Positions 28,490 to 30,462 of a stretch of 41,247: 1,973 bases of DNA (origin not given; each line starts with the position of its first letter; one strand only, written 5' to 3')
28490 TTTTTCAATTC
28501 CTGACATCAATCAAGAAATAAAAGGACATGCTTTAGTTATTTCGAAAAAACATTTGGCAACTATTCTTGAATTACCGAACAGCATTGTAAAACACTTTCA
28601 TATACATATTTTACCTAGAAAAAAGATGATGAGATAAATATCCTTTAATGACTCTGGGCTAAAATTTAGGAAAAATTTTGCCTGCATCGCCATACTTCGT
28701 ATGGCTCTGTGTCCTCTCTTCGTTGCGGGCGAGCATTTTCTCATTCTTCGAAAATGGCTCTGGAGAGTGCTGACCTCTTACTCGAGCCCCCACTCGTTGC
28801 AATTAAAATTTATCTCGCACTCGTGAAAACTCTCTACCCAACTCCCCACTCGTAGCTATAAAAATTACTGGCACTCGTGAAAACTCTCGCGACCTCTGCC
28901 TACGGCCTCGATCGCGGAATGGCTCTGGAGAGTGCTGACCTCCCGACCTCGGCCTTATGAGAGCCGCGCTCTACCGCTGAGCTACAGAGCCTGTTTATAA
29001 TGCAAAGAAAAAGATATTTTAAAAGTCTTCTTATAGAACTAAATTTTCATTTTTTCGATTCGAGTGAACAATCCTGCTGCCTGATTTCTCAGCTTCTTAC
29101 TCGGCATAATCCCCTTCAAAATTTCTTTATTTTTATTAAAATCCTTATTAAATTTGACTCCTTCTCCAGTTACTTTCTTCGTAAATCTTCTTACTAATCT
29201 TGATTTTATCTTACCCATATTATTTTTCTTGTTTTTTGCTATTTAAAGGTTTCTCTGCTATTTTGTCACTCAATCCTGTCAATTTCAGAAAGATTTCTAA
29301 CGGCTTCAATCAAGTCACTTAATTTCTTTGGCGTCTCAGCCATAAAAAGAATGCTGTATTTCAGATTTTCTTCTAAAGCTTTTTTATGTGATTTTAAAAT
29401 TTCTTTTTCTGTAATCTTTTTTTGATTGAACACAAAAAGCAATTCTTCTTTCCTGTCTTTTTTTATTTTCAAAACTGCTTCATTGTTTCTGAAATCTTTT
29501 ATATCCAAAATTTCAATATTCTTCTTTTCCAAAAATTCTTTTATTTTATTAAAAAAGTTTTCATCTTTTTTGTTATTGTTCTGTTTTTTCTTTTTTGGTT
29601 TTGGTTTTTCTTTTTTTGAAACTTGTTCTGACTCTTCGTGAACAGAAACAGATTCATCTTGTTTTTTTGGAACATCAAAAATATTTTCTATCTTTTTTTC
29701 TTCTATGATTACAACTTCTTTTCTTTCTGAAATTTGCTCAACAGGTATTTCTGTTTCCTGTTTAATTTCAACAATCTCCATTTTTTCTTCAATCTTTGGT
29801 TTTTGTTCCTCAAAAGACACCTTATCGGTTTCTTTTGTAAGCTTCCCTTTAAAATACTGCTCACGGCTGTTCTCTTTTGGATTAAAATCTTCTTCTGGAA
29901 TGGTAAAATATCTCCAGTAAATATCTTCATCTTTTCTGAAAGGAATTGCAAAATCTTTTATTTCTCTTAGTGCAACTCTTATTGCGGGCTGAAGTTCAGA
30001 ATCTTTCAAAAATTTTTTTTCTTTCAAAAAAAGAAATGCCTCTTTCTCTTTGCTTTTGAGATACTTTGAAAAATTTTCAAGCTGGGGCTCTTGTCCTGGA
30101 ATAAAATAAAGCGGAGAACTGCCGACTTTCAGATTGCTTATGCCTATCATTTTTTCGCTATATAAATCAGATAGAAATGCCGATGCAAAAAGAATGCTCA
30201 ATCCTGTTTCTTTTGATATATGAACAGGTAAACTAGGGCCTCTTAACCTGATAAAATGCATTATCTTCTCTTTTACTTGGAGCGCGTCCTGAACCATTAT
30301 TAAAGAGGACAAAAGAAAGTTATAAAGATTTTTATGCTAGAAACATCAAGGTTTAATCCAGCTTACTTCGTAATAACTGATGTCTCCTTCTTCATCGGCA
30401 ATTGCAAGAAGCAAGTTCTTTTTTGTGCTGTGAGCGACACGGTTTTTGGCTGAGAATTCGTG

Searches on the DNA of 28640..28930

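Call 43: search_rna_families(source=window, start=28640, end=28930, threshold=evalue, max_evalue=10)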
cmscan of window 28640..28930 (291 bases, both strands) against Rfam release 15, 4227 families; matches with E-value up to 10: 0.
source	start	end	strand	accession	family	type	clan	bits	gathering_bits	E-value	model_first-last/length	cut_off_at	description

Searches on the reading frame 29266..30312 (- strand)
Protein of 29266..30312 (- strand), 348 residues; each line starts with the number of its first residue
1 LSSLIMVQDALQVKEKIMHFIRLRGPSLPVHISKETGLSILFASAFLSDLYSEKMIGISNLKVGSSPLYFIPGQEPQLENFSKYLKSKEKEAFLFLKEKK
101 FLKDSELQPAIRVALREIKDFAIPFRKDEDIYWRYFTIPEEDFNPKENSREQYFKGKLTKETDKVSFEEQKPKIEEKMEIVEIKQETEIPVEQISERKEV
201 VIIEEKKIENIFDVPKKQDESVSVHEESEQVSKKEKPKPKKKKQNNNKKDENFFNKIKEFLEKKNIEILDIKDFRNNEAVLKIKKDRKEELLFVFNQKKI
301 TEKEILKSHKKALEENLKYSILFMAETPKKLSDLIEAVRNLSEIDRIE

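Call 56: search_protein_families(library=pfam, proteins=[window:29266-30312:-])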
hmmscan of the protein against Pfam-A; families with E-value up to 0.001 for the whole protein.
window:29266-30312:- (348 aa): 0 families

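Call 68: find_homologous_proteins(query=window:29266-30312:-, max_evalue=1e-30)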
Query window:29266-30312:- (348 aa): 2264 proteins with E <= 1e-30 among 8000 candidates; the best 120 are listed.
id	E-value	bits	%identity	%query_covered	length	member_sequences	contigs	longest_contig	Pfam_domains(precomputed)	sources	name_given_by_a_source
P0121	1.2e-206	703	100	99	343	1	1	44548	-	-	-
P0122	9.3e-154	529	80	99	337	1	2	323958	-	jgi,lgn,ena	-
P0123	4.6e-148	511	69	99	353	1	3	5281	-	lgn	-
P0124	3.8e-137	475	71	99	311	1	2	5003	-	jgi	jgi:hypothetical protein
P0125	8.8e-136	470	65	100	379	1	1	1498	-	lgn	-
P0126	3.6e-131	455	70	98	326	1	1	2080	-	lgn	-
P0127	7.2e-125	434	65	99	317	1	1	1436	-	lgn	-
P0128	2.1e-123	430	69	99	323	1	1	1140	-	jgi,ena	-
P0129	1.1e-118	414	65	99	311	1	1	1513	-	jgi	jgi:hypothetical protein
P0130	4.3e-115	402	63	98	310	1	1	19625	-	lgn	-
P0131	6.7e-109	382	59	98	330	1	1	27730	-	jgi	jgi:hypothetical protein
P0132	3.2e-107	376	67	59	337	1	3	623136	PF04703.19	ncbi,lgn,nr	ncbi:MAG: FaeA/PapI family transcriptional regulator [Candidatus Nanoarchaeia archaeon]|nr:FaeA/PapI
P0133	3.1e-106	373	79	42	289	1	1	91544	PF04703.19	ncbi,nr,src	ncbi:hypothetical protein A3K74_00355 [Candidatus Pacearchaeota archaeon RBG_13_33_26]|nr:MAG: hypot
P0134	3.8e-106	373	80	41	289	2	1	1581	-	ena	-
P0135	4.0e-106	373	60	98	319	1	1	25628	-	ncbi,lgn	-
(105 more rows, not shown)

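Call 69: find_encoding_contigs(protein=P0122, flank=5000, max_places=1)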
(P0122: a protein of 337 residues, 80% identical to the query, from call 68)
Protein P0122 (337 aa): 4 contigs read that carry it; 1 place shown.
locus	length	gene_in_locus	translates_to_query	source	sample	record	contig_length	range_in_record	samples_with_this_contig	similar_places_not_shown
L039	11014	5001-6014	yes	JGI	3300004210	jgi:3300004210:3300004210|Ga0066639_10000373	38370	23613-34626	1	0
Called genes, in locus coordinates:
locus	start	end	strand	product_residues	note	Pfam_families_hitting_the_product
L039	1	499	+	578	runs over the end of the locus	PF01411:tRNA-synt_2c, PF07973:tRNA_SAD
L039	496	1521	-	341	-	-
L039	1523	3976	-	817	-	PF00133:tRNA-synt_1, PF01406:tRNA-synt_1e (faint), PF09334:tRNA-synt_1g, PF13603:tRNA-synt_1_2, PF00133:tRNA-synt_1, PF09334:tRNA-synt_1g, PF08264:Anticodon_1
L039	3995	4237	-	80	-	-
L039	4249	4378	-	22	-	-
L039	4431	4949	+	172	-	PF02778:tRNA_int_endo_N, PF01974:tRNA_int_endo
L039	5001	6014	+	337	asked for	-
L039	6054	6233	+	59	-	PF00833:Ribosomal_S17e (weak)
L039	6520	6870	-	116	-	PF11969:DcpS_C, PF01230:HIT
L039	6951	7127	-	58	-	-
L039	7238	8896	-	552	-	PF00587:tRNA-synt_2b (weak), PF03129:HGTP_anticodon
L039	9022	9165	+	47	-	-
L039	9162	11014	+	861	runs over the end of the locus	-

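Call 70: find_encoding_contigs(protein=P0123, flank=4000, max_places=1)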
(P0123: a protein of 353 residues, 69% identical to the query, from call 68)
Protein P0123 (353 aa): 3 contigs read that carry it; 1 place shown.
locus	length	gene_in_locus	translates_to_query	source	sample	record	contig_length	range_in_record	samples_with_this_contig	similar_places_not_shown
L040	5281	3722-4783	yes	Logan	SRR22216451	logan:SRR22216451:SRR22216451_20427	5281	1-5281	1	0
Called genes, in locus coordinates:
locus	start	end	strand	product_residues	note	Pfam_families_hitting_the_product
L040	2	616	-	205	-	?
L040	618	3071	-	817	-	PF00133:tRNA-synt_1, PF01406:tRNA-synt_1e (faint), PF09334:tRNA-synt_1g, PF13603:tRNA-synt_1_2, PF00133:tRNA-synt_1, PF09334:tRNA-synt_1g, PF08264:Anticodon_1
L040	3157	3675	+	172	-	PF02778:tRNA_int_endo_N, PF01974:tRNA_int_endo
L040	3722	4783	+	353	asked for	-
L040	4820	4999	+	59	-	PF00833:Ribosomal_S17e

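Call 71: find_encoding_contigs(protein=P0124, flank=4000, max_places=1)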
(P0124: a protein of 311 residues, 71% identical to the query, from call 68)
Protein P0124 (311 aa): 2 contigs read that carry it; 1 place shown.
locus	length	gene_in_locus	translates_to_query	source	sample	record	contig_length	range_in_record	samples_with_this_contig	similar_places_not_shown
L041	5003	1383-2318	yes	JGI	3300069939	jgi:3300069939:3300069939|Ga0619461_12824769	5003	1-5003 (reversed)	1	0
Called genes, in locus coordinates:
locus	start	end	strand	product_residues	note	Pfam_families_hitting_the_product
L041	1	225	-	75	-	?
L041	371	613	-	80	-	-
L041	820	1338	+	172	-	PF02778:tRNA_int_endo_N, PF01974:tRNA_int_endo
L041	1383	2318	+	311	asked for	-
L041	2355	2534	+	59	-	PF00833:Ribosomal_S17e (weak)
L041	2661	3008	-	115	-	PF11969:DcpS_C, PF01230:HIT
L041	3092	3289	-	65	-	-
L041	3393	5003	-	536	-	?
